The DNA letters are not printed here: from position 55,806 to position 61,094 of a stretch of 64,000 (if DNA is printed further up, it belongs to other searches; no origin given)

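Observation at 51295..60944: Candidate novel envelope module: two TPR-PD40-SPOR paralogs flanking a membrane sensor/regulator pair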

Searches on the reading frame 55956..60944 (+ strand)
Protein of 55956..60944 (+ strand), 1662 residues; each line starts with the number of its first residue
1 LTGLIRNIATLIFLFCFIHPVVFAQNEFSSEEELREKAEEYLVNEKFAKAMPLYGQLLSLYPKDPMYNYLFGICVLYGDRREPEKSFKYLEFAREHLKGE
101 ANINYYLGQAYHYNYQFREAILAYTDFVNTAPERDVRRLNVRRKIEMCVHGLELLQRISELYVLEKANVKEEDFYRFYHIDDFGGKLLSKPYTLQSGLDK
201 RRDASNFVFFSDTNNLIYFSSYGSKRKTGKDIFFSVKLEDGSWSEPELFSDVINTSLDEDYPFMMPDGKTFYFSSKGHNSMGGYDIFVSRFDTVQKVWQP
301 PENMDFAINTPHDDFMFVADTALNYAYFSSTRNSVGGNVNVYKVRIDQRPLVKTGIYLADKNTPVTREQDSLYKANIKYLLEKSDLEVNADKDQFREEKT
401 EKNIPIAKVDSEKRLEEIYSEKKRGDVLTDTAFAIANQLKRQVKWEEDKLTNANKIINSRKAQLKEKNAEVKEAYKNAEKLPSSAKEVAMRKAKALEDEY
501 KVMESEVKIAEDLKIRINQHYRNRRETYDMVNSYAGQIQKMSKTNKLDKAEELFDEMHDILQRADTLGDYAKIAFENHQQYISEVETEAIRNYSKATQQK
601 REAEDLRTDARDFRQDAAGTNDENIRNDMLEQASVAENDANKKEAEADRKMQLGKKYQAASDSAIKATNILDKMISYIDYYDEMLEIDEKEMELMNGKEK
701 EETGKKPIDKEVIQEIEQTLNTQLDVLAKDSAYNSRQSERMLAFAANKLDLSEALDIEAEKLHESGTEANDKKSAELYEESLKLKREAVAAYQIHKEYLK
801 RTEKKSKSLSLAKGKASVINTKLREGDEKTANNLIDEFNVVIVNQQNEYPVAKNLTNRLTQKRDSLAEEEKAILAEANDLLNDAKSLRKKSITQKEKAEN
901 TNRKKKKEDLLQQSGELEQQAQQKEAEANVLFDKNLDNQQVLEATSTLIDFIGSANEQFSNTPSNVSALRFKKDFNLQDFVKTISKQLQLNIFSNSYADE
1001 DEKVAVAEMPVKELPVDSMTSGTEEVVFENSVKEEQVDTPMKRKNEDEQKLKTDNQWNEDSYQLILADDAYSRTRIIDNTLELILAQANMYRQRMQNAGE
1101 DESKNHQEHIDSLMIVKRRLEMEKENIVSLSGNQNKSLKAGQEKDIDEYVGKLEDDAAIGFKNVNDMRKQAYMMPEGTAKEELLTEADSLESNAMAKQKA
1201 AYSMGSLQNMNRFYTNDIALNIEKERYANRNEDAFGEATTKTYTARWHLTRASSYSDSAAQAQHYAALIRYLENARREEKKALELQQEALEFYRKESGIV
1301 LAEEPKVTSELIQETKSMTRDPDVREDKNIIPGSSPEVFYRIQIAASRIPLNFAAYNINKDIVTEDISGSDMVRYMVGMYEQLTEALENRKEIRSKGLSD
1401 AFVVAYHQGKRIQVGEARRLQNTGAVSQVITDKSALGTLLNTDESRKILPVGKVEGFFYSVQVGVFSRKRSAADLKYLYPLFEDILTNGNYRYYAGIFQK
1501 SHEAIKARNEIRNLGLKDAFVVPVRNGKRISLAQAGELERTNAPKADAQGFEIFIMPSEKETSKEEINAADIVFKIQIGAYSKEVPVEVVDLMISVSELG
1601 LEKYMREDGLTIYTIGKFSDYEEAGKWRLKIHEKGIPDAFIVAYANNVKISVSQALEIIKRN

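Call 3: search_protein_families(library=pfam, proteins=[window:55956-60944:+], max_evalue=0.1)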
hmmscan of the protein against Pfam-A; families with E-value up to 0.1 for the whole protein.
window:55956-60944:+ (1662 aa): 3 families
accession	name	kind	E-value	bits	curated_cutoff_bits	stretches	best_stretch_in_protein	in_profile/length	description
PF05036.18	SPOR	-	2.4e-10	41.1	21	0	1355-1404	23-75/76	SPOR domain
PF07676.18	PD40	-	3.4e-07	30.5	20.9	1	251-288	3-38/38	WD40-like Beta Propeller Repeat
PF01535.26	PPR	-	0.043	14.5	25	0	541-558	10-27/31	PPR repeat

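Call 4: search_protein_families(library=ncbifam, proteins=[window:55956-60944:+], max_evalue=0.1)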
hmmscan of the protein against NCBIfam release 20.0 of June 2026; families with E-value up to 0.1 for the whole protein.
window:55956-60944:+ (1662 aa): 3 families
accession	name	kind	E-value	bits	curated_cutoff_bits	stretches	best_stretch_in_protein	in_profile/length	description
NF053607.1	CHU_0125_OmpA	equivalog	4.1e-22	78.4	620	1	185-377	258-445/639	CHU_0125 family OmpA-like outer membrane integrity protein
NF052230.1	T9SS_PorE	exception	1.5e-21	76.4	600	1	211-348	287-420/648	PorE family type IX secretion system protein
TIGR03406.1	FeS_long_SufT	hypoth_equivalog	0.056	13.2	202.6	1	1525-1593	31-98/174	putative Fe-S cluster assembly protein SufT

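Call 10: find_homologous_proteins(query=window:55956-60944:+, max_evalue=0.00001)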
Query window:55956-60944:+ (1662 aa): 1695 proteins with E <= 0.00001 among 8000 candidates; the best 120 are listed.
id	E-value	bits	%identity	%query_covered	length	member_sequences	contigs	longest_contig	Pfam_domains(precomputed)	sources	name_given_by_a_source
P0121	0.0e+0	3631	100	100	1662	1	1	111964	PF05036.19,PF07676.19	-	-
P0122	1.2e-197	678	32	77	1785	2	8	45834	PF05036.19,PF13428.13,PF07676.19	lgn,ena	-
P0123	1.2e-196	675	35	56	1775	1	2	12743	PF07676.19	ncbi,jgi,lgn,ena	-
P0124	1.8e-196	674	35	56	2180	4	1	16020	PF05036.19,PF07676.19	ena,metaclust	metaclust:\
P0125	4.9e-195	669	34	56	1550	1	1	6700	PF05036.19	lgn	-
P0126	3.1e-191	657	33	55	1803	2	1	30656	PF05036.19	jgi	-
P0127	1.1e-190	655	29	77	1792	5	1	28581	PF05036.19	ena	-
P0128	4.2e-186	640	33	58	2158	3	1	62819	PF07676.19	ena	-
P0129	1.4e-184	635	33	56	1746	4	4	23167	PF07676.19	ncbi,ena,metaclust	metaclust:\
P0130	6.2e-178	613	32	11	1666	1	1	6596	PF13428.13,PF07676.19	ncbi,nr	ncbi:MAG: hypothetical protein K8S00_09660, partial [Bacteroidales bacterium]|nr:hypothetical protei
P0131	1.4e-174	601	38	39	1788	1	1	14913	PF05036.19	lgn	-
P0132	1.2e-172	595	37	39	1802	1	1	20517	PF05036.19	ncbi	ncbi:MAG: hypothetical protein V1904_00935 [Bacteroidota bacterium]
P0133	5.3e-171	590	36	39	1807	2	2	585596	PF05036.19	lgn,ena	-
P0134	2.5e-167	577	37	40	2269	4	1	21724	PF05036.19,PF07676.19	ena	-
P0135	1.5e-166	575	38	37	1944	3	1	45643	-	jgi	-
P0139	1.5e-156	542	35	38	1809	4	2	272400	PF05036.19,PF07676.19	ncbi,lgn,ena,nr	ncbi:MAG: hypothetical protein CVU11_14725 [Bacteroidetes bacterium HGW-Bacteroidetes-6]|nr:MAG: hyp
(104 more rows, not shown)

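Call 11: find_encoding_contigs(protein=P0122, flank=8000, max_places=2)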
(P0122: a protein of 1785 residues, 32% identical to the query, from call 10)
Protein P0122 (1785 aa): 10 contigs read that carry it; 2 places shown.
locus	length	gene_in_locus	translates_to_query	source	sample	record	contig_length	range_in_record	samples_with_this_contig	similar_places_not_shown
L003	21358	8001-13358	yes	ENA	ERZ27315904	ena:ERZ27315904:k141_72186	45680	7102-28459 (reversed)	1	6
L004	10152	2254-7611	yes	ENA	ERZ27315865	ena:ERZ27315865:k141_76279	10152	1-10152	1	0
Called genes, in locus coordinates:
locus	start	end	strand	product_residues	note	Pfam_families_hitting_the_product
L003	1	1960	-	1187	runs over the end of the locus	-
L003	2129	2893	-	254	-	PF00072:Response_reg, PF04397:LytTR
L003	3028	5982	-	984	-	PF07494:Reg_prop (faint), PF07495:Y_Y_Y, PF06580:His_kinase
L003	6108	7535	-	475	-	-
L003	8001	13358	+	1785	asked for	PF13428:TPR_14 (faint), PF07676:PD40 (weak), PF05036:SPOR (faint)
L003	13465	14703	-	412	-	PF02667:SCFA_trans, PF03606:DcuC, PF03806:ABG_transport (weak)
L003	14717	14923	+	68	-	-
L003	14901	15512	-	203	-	PF01205:Impact_N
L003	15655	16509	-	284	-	PF00892:EamA (weak)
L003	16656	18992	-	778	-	PF01315:Ald_Xan_dh_C, PF02738:MoCoBD_1, PF20256:MoCoBD_2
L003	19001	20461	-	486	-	PF01799:Fer2_2, PF00941:FAD_binding_5, PF03450:CO_deh_flav_C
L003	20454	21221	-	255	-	PF02625:XdhC_CoxI, PF13478:XdhC_C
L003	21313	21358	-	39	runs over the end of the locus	-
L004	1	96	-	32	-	?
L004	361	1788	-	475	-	-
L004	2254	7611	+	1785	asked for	PF13428:TPR_14 (faint), PF07676:PD40 (weak), PF05036:SPOR (faint)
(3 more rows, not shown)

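Call 12: find_encoding_contigs(protein=P0133, flank=8000, max_places=1)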
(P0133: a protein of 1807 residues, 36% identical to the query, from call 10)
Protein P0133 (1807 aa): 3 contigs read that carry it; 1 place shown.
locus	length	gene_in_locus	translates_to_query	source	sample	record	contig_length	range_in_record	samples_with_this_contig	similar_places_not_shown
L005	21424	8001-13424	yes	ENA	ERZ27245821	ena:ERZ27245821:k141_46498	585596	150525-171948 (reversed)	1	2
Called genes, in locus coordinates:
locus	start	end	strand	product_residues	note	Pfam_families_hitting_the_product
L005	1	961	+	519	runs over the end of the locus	PF07661:MORN_2 (faint)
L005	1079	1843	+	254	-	PF00121:TIM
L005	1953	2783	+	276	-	PF06325:PrmA, PF01135:PCMT (weak), PF05175:MTS, PF02475:TRM5-TYW2_MTfase (weak), PF13649:Methyltransf_25 (weak), PF13847:Methyltransf_31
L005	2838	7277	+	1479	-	-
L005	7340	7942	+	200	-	PF02660:G3P_acyltransf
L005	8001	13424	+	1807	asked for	PF05036:SPOR (faint)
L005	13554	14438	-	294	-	-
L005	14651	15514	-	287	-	PF00753:Lactamase_B, PF23023:Anti-Pycsar_Apyc1, PF12706:Lactamase_B_2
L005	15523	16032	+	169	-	PF01613:Flavin_Reduct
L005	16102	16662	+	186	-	PF21857:DUF6913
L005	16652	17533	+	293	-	PF00701:DHDPS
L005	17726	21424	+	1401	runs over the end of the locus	PF00246:Peptidase_M14, PF13927:Ig_3 (faint), PF13620:CarboxypepD_reg, PF00801:PKD, PF13895:Ig_2 (faint), PF18911:PKD_4, PF19081:Ig_7, PF18962:Por_Secre_tail, +1 more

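Call 13: find_encoding_contigs(protein=P0139, flank=8000, max_places=1)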
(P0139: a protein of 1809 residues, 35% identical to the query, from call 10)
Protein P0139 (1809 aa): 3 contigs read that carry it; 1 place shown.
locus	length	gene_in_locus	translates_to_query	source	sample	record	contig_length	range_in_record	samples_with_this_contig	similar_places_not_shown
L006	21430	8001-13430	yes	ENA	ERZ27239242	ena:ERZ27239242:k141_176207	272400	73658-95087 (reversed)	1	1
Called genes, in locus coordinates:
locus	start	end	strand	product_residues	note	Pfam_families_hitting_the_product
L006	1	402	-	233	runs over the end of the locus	PF13371:TPR_9 (faint), PF07719:TPR_2 (faint), PF12569:NatA_aux_su (faint), PF13428:TPR_14 (faint), PF00515:TPR_1 (faint), PF12895:ANAPC3 (weak)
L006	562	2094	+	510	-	PF00117:GATase, PF07722:Peptidase_C26, PF02540:NAD_synthase, PF00958:GMP_synt_C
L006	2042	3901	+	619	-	PF01476:LysM, PF23472:LysM2_CERK1_LYK3_4_5 (faint), PF01476:LysM, PF13458:Peripla_BP_6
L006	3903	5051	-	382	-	PF01168:Ala_racemase_N, PF00842:Ala_racemase_C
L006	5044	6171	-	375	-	PF01546:Peptidase_M20, PF07687:M20_dimer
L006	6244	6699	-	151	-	-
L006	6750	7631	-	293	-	PF02401:LYTB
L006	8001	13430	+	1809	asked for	PF05036:SPOR (faint), PF07676:PD40 (weak)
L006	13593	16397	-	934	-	PF00675:Peptidase_M16, PF05193:Peptidase_M16_C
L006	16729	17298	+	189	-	PF01613:Flavin_Reduct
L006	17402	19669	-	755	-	PF08757:CotH, PF00932:LTD (weak), PF18962:Por_Secre_tail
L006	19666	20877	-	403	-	PF07494:Reg_prop (faint), PF18962:Por_Secre_tail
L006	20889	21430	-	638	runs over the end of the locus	PF05935:Arylsulfotrans, PF14269:Arylsulfotran_2, PF13895:Ig_2 (faint), PF18962:Por_Secre_tail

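Call 20: find_related_loci(query=A1, collection=genome_contigs, flank=10000)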
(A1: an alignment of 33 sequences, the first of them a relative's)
Query A1 (1662 aa) in genome_contigs; peptide patterns used: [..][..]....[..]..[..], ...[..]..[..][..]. (x = any residue, [..] = any of these).
599 stretches matched a pattern (row limit reached: there are more); 590 encode a relative of the query (tblastn E <= 1e-3); the best 80 are kept; 80 distinct loci.
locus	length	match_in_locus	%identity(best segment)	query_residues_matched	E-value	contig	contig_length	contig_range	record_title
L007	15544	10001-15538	36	11-1662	1e-118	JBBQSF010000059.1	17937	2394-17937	MAG: Bacteroidales bacterium isolate Co_metawrap_1733 Cmw_1733_k141_4183819_length_17937_cov_41.0000, whole genome shotg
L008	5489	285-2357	33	1-683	1e-108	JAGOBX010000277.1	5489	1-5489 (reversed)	Candidatus Dependentiae bacterium isolate Go_SlDig_bin_425 Go_SlDig_49653_length_5489_cov_5.200858, whole genome shotgun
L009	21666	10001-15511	34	4-1655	3e-99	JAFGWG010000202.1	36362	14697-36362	MAG: Bacteroidales bacterium isolate ZodW_Metabat.234 k87_17731785, whole genome shotgun sequence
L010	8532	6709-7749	45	5-351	1e-93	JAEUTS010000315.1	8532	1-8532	MAG: Bacteroidia bacterium isolate new MAG-335 k141_4512332, whole genome shotgun sequence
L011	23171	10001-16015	46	21-1655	1e-94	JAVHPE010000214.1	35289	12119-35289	MAG: Bacteroidia bacterium isolate WB02no2_35_113 NODE_528_length_35289_cov_66.717886, whole genome shotgun sequence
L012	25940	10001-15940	42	1-1661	3e-89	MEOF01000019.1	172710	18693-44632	MAG: Bacteroidetes bacterium GWF2_33_38 gwf2_scaffold_208, whole genome shotgun sequence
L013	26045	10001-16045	42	21-1655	1e-88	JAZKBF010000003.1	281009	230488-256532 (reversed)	MAG: Bacteroidota bacterium isolate ADI_H3L2_1_122_18_3-bin067_1 ADIH3L21_B067_1_000000000002, whole genome shotgun sequ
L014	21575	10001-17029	30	24-1661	1e-87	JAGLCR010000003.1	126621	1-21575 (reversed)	MAG: Bacteroidales bacterium isolate SW_4_11 ROV167.bin.11.fa_3, whole genome shotgun sequence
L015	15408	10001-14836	46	14-1659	4e-92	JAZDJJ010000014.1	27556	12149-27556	MAG: Bacteroidota bacterium isolate MEGAHIT-group-0.474 k141_7505471, whole genome shotgun sequence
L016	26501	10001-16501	43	11-1660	4e-87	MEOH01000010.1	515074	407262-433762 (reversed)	MAG: Bacteroidetes bacterium GWF2_38_335 gwf2_scaffold_25, whole genome shotgun sequence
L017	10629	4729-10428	43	11-1655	3e-86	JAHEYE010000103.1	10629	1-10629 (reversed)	MAG: Sphingobacteriaceae bacterium isolate nzgw120 NODE_4544_length_10630_cov_4.302312, whole genome shotgun sequence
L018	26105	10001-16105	44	21-1655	1e-90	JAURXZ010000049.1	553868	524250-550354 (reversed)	MAG: Bacteroidia bacterium isolate E10_metabat.bin.7 E10_k141_387758, whole genome shotgun sequence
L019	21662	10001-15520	43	11-1655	4e-85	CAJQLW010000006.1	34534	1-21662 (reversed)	MAG: uncultured Flavobacteriales bacterium isolate 0.2_20180524_Bin_63_1 genome assembly, contig: c_000000001356, whole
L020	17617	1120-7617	44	5-1658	4e-85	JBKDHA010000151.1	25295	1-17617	MAG: Bacteroidota bacterium isolate samp_2115_semibin_49 samp_2115_1388474, whole genome shotgun sequence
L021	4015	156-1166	41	12-351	5e-86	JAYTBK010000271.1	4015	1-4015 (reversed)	MAG: Bacteroidota bacterium isolate GFS_14245 GFS_14245_270, whole genome shotgun sequence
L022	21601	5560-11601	39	23-1661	3e-84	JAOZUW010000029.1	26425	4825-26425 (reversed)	MAG: Bacteroidales bacterium isolate GMC9.concoct.117 GMC9_400_length_26425_cov_13.243876, whole genome shotgun sequence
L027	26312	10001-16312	41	11-1661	7e-83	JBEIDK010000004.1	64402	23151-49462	MAG: Flavobacteriales bacterium isolate Sample-101-S75-bin-22 Sample_101_S75-bin_22-k141_1241689, whole genome shotgun s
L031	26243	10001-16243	42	1-1661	6e-90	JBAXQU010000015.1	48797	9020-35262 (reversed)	MAG: Bacteroidota bacterium isolate ELA565 MAG565_15, whole genome shotgun sequence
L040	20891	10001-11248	33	1336-1660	1e-29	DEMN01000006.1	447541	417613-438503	MAG TPA_asm: Flavobacteriales bacterium UBA2669 UBA2669_contig_496, whole genome shotgun sequence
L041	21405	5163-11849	40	32-1661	1e-78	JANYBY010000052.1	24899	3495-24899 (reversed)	MAG: Bacteroidetes bacterium isolate 336R_metabinner_104 336R_k141_502984, whole genome shotgun sequence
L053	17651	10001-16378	39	5-1661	4e-81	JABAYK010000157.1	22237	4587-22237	MAG: Flavobacteriales bacterium isolate HE327_NSB007 NODE_3063_length_22237_cov_4.530610, whole genome shotgun sequence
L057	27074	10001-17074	40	4-1661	4e-74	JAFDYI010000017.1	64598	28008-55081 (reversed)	MAG: Bacteroidetes bacterium isolate SZAS-5 BACT-TMP-4__17__length-64598, whole genome shotgun sequence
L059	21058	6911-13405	38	10-1661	3e-74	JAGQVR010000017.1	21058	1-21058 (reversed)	MAG: Flavobacteriales bacterium isolate HKST-UBA109 NODE_17_length_21058_cov_3.853820, whole genome shotgun sequence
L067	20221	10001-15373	39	22-1661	1e-72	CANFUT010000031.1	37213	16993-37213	MAG: Flavobacteriia bacterium isolate Jr-16oct17-197 genome assembly, contig: Jr-16oct17-C2050, whole genome shotgun seq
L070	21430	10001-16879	40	12-1661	2e-77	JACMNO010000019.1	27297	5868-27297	MAG: Bacteroidia bacterium isolate LF-bin-173 FL-bin-173-contig-k141_406729, whole genome shotgun sequence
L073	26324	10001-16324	38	4-1661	9e-73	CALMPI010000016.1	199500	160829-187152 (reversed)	MAG TPA_asm: uncultured Flavobacteriales bacterium isolate SRR2107183_bin.102_CONCOCT_v1.1_MAG genome assembly, contig:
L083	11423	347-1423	43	7-358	5e-85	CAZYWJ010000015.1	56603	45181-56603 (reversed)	MAG TPA_asm: uncultured Cryomorphaceae bacterium isolate SRP063590_co1_45 genome assembly, contig: NODE_516_length_56603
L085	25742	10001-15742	40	30-1661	5e-67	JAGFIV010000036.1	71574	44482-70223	MAG: Flavobacteriales bacterium isolate mag.6 k127_1235941, whole genome shotgun sequence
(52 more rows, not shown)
